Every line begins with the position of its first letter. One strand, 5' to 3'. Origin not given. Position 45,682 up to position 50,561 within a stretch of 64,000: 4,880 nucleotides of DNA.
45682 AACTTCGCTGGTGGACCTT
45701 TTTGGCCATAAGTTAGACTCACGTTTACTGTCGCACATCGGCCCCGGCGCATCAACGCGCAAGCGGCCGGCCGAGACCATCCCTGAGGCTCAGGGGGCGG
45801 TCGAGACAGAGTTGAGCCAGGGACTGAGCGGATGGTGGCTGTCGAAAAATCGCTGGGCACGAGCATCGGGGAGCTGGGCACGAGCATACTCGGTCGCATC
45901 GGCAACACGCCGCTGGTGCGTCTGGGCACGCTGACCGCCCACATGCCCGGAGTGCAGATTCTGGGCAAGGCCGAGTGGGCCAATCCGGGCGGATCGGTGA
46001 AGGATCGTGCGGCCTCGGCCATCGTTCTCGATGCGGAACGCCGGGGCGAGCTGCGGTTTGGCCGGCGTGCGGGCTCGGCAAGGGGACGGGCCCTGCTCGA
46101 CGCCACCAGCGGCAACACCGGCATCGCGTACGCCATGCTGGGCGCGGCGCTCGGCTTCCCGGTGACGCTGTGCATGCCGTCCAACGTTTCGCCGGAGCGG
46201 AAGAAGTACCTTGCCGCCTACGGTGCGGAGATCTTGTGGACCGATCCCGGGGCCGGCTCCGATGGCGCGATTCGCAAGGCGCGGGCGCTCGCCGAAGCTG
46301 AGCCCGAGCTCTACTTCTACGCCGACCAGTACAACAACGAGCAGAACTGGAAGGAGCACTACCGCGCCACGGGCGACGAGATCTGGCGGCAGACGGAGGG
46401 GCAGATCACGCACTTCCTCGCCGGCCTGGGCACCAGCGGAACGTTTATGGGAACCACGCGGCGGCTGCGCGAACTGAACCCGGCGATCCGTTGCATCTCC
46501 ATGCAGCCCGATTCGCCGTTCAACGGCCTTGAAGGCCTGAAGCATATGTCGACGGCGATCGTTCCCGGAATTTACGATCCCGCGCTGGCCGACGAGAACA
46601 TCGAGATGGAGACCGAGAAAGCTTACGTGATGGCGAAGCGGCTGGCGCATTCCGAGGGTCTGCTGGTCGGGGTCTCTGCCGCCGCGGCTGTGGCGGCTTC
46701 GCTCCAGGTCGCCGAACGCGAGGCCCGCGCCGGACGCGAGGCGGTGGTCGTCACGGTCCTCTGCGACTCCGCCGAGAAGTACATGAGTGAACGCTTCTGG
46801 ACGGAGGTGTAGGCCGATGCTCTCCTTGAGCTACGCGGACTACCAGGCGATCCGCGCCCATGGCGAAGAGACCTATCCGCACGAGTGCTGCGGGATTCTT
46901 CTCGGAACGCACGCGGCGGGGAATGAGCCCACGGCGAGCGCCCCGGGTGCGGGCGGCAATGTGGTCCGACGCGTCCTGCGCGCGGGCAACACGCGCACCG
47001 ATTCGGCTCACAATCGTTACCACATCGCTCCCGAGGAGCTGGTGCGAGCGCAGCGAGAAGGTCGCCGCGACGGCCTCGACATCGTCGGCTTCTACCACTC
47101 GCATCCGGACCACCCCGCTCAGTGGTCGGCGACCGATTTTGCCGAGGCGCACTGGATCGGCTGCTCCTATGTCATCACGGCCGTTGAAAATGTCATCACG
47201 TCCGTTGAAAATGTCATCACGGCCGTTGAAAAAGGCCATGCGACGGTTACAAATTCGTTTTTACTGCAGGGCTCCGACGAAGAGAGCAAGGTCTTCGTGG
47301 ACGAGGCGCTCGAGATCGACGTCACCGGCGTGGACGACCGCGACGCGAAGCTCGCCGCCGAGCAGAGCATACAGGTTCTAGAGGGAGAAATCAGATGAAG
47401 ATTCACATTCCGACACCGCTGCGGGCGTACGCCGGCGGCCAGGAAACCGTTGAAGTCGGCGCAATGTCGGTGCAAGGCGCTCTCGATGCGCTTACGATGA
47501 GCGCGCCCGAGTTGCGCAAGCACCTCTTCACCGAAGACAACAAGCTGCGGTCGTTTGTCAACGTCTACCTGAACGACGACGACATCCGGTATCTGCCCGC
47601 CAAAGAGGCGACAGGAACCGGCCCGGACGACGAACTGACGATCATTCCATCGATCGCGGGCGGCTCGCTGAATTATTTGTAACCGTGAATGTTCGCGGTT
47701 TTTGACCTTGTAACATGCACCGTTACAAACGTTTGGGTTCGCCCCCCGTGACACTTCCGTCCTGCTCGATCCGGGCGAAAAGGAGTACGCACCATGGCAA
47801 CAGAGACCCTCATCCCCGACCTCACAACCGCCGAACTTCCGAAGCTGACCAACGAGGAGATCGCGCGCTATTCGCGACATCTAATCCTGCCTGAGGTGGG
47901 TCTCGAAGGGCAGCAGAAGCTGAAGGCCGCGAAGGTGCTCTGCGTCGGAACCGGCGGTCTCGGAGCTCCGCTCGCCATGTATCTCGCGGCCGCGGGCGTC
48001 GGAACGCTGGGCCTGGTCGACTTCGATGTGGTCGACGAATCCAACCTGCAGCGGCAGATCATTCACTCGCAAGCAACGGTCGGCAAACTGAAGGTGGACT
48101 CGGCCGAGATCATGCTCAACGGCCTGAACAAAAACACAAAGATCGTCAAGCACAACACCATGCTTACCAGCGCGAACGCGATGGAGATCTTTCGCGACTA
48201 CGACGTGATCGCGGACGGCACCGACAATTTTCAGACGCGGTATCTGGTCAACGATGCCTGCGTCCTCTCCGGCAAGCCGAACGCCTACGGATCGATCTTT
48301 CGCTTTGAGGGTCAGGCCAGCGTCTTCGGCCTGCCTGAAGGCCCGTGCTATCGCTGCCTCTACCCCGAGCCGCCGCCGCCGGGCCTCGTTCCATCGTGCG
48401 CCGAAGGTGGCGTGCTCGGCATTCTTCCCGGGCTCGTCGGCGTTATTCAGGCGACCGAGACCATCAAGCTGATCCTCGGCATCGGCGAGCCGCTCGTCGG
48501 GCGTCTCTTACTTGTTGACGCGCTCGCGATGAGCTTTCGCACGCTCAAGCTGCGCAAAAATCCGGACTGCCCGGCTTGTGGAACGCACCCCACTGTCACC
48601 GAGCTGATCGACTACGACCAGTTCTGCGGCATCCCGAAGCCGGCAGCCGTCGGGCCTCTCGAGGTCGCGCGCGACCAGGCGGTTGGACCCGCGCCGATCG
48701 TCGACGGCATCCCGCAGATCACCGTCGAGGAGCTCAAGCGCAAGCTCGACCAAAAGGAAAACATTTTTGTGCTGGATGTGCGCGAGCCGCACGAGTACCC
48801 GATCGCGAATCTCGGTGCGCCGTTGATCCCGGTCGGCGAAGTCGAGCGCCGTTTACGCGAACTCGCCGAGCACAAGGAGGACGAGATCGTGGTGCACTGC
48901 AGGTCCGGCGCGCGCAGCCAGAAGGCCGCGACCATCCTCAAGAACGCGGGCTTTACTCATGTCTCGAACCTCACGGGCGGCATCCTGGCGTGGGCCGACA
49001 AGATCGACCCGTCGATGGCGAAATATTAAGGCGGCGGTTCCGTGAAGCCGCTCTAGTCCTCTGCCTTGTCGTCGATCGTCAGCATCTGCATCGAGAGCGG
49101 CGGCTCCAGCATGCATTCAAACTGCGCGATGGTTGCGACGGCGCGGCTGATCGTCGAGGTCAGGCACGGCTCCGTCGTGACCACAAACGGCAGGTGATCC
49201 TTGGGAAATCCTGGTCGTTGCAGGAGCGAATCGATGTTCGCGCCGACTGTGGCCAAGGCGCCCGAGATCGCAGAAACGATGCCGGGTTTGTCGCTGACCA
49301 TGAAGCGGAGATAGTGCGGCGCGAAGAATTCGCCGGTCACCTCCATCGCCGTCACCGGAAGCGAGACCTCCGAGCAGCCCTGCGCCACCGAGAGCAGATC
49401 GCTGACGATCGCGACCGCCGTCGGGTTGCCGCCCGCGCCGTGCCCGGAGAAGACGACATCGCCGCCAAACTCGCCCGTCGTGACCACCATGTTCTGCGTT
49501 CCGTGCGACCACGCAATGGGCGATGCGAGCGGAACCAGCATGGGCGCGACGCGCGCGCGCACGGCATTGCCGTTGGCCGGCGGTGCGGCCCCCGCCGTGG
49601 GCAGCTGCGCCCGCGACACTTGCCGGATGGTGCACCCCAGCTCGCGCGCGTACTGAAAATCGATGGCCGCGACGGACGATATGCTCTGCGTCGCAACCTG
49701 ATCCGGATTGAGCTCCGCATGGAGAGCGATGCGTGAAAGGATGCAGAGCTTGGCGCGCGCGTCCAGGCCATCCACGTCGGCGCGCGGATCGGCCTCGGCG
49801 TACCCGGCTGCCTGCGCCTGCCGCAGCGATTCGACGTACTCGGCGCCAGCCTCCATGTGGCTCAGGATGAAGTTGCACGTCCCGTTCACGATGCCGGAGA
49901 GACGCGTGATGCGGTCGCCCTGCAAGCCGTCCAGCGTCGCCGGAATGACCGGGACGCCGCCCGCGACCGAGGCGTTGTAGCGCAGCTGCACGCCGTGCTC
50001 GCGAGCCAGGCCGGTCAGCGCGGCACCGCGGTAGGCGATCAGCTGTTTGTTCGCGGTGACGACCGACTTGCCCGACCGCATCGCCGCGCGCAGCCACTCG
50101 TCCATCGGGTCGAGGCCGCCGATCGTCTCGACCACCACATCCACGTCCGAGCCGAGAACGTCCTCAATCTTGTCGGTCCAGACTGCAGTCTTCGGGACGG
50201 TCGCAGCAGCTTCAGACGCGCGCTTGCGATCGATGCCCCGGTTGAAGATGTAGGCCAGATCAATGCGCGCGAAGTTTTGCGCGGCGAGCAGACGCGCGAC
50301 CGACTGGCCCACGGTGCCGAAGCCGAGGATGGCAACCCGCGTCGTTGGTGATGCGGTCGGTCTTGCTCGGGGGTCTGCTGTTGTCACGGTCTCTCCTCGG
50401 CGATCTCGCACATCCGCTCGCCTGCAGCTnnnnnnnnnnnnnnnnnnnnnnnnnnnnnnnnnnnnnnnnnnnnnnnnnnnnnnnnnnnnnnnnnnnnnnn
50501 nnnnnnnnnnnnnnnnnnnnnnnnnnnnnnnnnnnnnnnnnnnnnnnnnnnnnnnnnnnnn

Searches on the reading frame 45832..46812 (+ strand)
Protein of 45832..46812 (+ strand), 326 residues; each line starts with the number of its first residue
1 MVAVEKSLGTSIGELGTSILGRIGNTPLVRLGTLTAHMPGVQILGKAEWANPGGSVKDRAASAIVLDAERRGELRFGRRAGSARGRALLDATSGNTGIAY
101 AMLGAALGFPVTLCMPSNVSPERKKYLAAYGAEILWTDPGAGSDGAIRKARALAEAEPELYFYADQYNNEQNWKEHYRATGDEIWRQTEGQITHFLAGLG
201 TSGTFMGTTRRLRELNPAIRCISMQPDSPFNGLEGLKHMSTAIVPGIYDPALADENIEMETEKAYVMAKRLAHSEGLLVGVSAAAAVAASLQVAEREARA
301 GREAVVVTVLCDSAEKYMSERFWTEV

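Call 11: search_protein_families(library=ncbifam, proteins=[window:45832-46812:+])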
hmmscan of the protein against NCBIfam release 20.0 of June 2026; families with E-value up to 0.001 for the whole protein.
window:45832-46812:+ (326 aa): 33 families (the best 25 are shown)
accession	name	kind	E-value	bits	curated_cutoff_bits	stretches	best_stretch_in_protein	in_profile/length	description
TIGR01138.1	cysM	equivalog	1.2e-98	330.2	394.2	1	19-320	2-287/290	cysteine synthase B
TIGR01136.1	cysKM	subfamily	9.4e-95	317.4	344.15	1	22-322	4-298/299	cysteine synthase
NF008735.0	PRK11761.1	equivalog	1.7e-81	273.8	413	1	19-323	6-294/296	cysteine synthase CysM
TIGR01139.1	cysK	equivalog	2.3e-78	263.5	350.95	1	22-322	4-297/298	cysteine synthase A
NF007989.0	PRK10717.1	equivalog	2.2e-73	247.2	387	1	18-324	7-319/334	cysteine synthase A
TIGR01137.1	cysta_beta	equivalog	2.8e-64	217.4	510.25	1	18-321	4-309/457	cystathionine beta-synthase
NF053679.1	CysteaSynCapA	equivalog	1.1e-48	165.8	600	2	17-224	8-208/329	cysteate synthase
TIGR03945.1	PLP_SbnA_fam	equivalog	2.2e-45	155.1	349.95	1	22-319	4-296/304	2,3-diaminopropionate biosynthesis protein SbnA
NF005292.0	PRK06815.1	equivalog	1.8e-13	50.2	371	1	18-228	14-206/320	threonine/serine dehydratase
NF004170.0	PRK05638.1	equivalog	2.3e-13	49.5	421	1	23-204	64-224/442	threonine synthase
NF004996.0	PRK06381.1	equivalog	2.7e-10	39.8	266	1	24-189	14-164/319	threonine synthase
NF052478.1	CystDsulMYC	equivalog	4e-10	39.5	600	1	38-322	34-325/354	L-cysteine desulfhydrase Cds1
NF006094.0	PRK08246.1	subfamily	4.9e-10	39.3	331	1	14-169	12-148/310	serine/threonine dehydratase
NF006050.0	PRK08197.1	equivalog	1e-09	37.7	303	1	24-138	79-181/406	threonine synthase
NF005035.0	PRK06450.1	equivalog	2.9e-09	36.2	301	1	41-194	65-197/338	threonine synthase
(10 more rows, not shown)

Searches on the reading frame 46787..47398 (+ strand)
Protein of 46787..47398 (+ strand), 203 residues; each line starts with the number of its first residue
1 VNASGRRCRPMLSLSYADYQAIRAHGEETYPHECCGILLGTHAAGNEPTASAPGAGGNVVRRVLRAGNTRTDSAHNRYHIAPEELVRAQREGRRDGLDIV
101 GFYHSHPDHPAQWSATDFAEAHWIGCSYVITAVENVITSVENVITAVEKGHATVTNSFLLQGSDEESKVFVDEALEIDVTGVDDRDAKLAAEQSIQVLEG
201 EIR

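Call 11: search_protein_families(library=ncbifam, proteins=[window:46787-47398:+])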
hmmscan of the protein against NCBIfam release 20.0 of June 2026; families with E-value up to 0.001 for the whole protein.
window:46787-47398:+ (203 aa): 1 family
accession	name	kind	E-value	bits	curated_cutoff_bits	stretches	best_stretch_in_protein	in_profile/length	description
NF041370.1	desamp_Halo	equivalog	1.2e-21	77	130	1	13-137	2-116/133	desampylase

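Call 57: search_protein_families(library=pfam, proteins=[window:46787-47398:+], max_evalue=0.01)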
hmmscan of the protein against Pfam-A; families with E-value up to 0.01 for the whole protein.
window:46787-47398:+ (203 aa): 2 families
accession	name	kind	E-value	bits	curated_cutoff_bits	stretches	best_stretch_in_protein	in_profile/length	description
PF14464.11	Prok-JAB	-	6.6e-23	81.2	25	1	19-138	5-109/114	Prokaryotic homologs of the JAB domain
PF01398.27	JAB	-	9.3e-06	25.9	22.5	1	25-117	19-104/117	JAB1/Mov34/MPN/PAD-1 ubiquitin protease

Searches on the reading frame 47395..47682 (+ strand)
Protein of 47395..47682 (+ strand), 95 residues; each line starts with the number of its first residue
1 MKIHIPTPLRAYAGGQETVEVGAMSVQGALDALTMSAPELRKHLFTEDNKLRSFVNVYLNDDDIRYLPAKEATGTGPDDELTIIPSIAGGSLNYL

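Call 57: search_protein_families(library=pfam, proteins=[window:47395-47682:+], max_evalue=0.01)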
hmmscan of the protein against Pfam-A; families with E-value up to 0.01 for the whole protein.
window:47395-47682:+ (95 aa): 1 family
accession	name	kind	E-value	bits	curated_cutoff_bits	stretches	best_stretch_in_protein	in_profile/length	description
PF02597.26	ThiS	-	1.6e-07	32.2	22.5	1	3-90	1-76/76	ThiS family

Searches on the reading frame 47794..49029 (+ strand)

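Call 7: search_protein_families(library=ncbifam, proteins=[window:47794-49029:+])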
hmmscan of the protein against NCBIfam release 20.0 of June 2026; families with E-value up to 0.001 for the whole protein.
window:47794-49029:+ (411 aa): 33 families (the best 25 are shown)
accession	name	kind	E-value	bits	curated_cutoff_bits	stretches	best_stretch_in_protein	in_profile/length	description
NF005646.0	PRK07411.1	equivalog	3.8e-158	526.7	633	1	17-411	10-390/390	molybdopterin-synthase adenylyltransferase MoeB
NF005902.0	PRK07878.1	equivalog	5.4e-149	496.4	647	1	16-411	13-392/392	adenylyltransferase/sulfurtransferase MoeZ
NF006444.0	PRK08762.1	equivalog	3.5e-142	473.6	449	2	17-279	119-384/387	molybdopterin-synthase adenylyltransferase MoeB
NF047750.1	SAMPActivE1UbaA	equivalog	2e-102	342.1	450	1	17-280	4-267/270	SAMP-activating enzyme E1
NF004281.0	PRK05690.1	subfamily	8.2e-91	303.7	266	1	17-263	4-249/250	molybdopterin-synthase adenylyltransferase MoeB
NF004111.0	PRK05600.1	equivalog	5.1e-73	246.3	437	1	10-398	6-369/371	ThiF family adenylyltransferase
TIGR02355.1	moeB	equivalog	1.1e-68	231.3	376.55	1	22-262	1-240/240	molybdopterin-synthase adenylyltransferase MoeB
TIGR02356.1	adenyl_thiF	equivalog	1.3e-66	223.9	275.25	1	25-227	1-203/203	thiazole biosynthesis adenylyltransferase ThiF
NF006204.0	PRK08328.1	equivalog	8.6e-47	159.6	339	1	18-250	2-228/231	hypothetical protein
NF009123.0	PRK12475.1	subfamily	1.9e-38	132.6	510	1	25-273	4-254/338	MoeB/ThiF family adenylyltransferase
NF006395.0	PRK08644.1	equivalog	1.6e-26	93.2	159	1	38-157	23-141/215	sulfur carrier protein ThiS adenylyltransferase ThiF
TIGR02354.1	thiF_fam2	equivalog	3.8e-20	72.6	152.2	1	40-155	16-130/200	thiamine biosynthesis protein ThiF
NF045521.1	rhoda_near_glyco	subfamily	2e-18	66.6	145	1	305-403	16-111/144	rhodanese homology domain-containing protein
NF006077.0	PRK08223.1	equivalog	1e-14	54.2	266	1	36-157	19-142/296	hypothetical protein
TIGR01408.1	Ube1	subfamily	2.3e-12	45.5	750.05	1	35-162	409-545/1008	ubiquitin-activating enzyme E1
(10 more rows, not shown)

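Call 8: search_protein_families(library=pfam, proteins=[window:47794-49029:+])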
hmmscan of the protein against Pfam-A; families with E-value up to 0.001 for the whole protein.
window:47794-49029:+ (411 aa): 2 families
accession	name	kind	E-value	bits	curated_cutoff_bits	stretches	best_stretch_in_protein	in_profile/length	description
PF00899.27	ThiF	-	2.9e-78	262.8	28.1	1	26-261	1-238/238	ThiF family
PF00581.25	Rhodanese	-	4.6e-15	56.4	22.2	1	310-402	1-101/102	Rhodanese-like domain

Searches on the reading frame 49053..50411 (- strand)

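Call 7: search_protein_families(library=ncbifam, proteins=[window:49053-50411:-])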
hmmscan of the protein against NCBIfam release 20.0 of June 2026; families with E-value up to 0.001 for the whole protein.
window:49053-50411:- (452 aa): 9 families
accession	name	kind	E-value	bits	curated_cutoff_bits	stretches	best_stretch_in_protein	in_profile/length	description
NF004976.0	PRK06349.1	subfamily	4.8e-109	365.3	205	1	24-443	5-426/430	homoserine dehydrogenase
NF004912.0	PRK06270.1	equivalog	1e-68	232.3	373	1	24-344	4-338/343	homoserine dehydrogenase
NF006235.0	PRK08374.1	equivalog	3e-43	148.2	451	1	25-343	4-329/336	homoserine dehydrogenase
NF006959.0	PRK09436.1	equivalog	1.4e-25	89.5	726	1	108-345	565-815/819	bifunctional aspartate kinase/homoserine dehydrogenase I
NF005290.0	PRK06813.1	equivalog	3.9e-24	85.3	286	1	97-342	98-336/346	homoserine dehydrogenase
NF005002.0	PRK06392.1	equivalog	4.5e-24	85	296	1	25-241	5-239/329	homoserine dehydrogenase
NF007003.0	PRK09466.1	subfamily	8.5e-22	77.4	582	1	97-344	548-808/810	bifunctional aspartate kinase/homoserine dehydrogenase II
NF009825.0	PRK13302.1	equivalog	5.1e-05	22.9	253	1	19-121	2-98/271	aspartate dehydrogenase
NF009827.0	PRK13303.1-2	equivalog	0.00047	19.5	226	1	24-129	2-102/267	aspartate dehydrogenase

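Call 8: search_protein_families(library=pfam, proteins=[window:49053-50411:-])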
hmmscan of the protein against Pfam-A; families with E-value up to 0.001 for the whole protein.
window:49053-50411:- (452 aa): 4 families
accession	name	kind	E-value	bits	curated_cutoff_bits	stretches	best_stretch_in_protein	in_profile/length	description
PF00742.24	Homoserine_dh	-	2.6e-55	187.3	22.9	1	154-340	1-173/173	Homoserine dehydrogenase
PF03447.22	NAD_binding_3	-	2.6e-15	57.6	24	1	30-145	1-115/116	Homoserine dehydrogenase, NAD binding domain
PF01842.31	ACT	-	6.4e-07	29.5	27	1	366-411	1-44/66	ACT domain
PF03435.24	Sacchrp_dh_NADP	-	9e-05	23.3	25.1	1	26-121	1-99/129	Saccharopine dehydrogenase NADP binding domain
